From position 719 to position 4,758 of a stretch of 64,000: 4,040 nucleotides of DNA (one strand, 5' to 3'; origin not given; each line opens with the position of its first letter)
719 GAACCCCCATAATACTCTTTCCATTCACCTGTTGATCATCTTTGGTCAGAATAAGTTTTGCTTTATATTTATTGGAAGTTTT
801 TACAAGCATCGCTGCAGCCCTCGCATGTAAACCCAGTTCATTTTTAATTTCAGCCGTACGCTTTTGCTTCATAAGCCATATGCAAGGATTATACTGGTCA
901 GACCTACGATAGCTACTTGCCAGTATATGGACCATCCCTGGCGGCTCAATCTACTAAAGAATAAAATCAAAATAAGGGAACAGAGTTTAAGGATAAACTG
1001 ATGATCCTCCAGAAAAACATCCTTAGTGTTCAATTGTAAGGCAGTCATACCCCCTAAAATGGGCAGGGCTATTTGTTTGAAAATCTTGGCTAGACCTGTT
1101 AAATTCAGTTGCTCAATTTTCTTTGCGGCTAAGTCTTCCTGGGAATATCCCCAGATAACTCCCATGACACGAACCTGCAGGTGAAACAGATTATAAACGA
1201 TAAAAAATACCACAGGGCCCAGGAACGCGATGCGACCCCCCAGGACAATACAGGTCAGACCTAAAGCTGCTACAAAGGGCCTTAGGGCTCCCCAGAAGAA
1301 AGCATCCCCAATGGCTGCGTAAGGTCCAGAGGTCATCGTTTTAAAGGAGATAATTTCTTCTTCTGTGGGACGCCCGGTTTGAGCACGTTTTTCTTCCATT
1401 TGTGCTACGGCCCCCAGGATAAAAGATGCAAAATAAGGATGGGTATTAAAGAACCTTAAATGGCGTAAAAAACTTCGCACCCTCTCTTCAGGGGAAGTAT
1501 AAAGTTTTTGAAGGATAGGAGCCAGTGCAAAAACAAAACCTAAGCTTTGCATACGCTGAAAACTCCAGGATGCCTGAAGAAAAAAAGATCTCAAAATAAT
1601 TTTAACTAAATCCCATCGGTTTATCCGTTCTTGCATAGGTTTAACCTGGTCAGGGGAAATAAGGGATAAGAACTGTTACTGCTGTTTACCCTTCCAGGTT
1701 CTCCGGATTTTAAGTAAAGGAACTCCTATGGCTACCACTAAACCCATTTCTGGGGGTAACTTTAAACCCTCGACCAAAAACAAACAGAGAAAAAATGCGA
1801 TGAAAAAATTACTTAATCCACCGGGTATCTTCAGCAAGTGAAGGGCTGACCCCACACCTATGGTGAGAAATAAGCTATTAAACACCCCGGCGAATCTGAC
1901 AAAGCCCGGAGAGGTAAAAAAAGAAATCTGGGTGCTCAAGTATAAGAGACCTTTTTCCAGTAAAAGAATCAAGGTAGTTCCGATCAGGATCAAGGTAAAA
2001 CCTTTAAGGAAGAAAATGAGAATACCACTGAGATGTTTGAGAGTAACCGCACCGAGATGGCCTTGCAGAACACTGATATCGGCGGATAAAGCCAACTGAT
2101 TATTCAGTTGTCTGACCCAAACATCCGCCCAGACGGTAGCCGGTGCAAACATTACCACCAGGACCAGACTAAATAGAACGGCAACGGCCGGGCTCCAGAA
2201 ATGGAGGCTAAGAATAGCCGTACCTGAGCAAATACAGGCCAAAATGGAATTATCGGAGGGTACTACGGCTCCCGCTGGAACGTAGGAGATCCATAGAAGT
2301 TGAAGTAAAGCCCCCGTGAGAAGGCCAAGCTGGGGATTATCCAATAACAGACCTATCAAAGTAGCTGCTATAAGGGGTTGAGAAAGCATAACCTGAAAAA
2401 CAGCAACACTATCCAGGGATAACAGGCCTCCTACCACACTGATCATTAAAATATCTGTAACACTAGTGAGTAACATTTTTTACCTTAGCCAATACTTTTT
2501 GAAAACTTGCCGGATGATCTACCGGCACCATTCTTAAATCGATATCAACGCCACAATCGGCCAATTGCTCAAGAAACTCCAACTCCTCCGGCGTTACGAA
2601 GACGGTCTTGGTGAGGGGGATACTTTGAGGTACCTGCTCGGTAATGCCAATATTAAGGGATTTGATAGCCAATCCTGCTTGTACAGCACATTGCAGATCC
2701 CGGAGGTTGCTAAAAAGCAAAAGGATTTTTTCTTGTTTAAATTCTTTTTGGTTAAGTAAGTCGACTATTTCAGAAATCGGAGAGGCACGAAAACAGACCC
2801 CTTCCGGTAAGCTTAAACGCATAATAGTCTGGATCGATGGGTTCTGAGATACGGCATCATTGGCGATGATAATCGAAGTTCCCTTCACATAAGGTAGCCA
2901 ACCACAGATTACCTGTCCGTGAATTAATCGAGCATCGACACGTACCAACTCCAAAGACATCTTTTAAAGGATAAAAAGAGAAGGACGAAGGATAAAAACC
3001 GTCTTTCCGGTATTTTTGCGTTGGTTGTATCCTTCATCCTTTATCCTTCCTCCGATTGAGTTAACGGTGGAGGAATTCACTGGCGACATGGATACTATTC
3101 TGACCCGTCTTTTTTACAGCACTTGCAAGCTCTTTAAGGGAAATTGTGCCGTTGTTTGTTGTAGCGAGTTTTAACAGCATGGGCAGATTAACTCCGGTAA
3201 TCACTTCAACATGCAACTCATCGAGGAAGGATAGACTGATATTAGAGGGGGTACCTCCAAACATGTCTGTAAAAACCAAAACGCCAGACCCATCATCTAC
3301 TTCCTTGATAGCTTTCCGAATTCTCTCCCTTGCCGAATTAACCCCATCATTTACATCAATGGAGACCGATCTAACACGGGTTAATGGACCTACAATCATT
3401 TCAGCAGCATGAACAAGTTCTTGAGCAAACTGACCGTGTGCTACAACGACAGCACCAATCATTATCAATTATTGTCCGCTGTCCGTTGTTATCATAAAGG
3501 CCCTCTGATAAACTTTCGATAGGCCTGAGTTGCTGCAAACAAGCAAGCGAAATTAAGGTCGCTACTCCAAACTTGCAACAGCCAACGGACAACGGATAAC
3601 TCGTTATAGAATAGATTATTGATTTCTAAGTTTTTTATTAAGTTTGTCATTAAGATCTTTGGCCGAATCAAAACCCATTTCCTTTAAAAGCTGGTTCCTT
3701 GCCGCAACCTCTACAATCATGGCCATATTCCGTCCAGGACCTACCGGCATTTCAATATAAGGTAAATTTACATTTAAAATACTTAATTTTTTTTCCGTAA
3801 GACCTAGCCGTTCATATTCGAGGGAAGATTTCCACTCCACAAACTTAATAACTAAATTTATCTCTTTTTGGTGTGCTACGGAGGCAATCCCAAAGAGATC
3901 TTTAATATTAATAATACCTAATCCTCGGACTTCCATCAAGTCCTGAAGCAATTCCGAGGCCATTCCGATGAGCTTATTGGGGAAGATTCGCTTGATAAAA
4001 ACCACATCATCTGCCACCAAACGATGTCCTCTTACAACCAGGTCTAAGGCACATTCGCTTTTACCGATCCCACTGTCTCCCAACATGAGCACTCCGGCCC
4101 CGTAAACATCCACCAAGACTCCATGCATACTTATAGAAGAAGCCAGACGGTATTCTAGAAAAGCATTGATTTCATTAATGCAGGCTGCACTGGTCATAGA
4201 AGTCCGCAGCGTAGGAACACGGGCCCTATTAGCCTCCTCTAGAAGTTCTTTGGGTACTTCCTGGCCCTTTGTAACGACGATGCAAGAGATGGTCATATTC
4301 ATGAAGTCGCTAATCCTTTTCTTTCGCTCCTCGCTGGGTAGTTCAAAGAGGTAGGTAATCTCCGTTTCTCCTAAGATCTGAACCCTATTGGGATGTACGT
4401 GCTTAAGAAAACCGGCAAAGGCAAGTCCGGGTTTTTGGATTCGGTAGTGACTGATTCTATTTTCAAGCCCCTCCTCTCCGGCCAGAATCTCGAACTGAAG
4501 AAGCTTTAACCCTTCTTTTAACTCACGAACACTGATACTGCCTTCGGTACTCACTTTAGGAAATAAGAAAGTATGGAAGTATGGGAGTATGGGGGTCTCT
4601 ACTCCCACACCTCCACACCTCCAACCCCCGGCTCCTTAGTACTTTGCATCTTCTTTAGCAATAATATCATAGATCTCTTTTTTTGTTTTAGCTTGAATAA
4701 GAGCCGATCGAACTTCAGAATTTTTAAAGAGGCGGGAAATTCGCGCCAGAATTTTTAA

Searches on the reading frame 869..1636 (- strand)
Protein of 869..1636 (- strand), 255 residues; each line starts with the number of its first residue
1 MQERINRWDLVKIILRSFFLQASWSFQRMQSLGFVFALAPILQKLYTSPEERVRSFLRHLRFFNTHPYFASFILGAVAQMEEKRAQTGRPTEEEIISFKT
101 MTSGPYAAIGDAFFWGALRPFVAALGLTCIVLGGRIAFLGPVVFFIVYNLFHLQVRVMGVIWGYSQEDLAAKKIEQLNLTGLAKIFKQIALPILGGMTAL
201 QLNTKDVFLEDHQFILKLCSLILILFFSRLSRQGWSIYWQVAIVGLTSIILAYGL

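Call 58: find_encoding_contigs(protein=window:869-1636:-, flank=10000, max_places=3)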
Protein window:869-1636:- (255 aa): no gene with exactly this product is on record in the collection.

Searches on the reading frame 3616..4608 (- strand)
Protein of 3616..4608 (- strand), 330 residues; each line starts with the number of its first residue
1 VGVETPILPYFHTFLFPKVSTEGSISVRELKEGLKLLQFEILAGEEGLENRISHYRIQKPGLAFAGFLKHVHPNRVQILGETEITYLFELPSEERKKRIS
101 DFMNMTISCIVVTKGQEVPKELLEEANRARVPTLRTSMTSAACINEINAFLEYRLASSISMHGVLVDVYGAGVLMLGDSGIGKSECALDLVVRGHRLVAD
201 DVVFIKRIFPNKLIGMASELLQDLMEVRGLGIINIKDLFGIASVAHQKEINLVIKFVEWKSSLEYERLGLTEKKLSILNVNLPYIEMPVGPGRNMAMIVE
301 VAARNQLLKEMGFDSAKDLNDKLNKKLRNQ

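Call 37: search_protein_families(library=pfam, proteins=[window:3616-4608:-], max_evalue=1e-8)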
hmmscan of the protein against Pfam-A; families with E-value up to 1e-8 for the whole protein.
window:3616-4608:- (330 aa): 2 families
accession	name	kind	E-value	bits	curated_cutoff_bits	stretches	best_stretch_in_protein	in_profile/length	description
PF07475.17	Hpr_kinase_C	-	3.5e-67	225.7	33.3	1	154-322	2-170/171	HPr Serine kinase C-terminal domain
PF02603.21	Hpr_kinase_N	-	4.9e-36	123.9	24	1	25-151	1-125/125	HPr Serine kinase N terminus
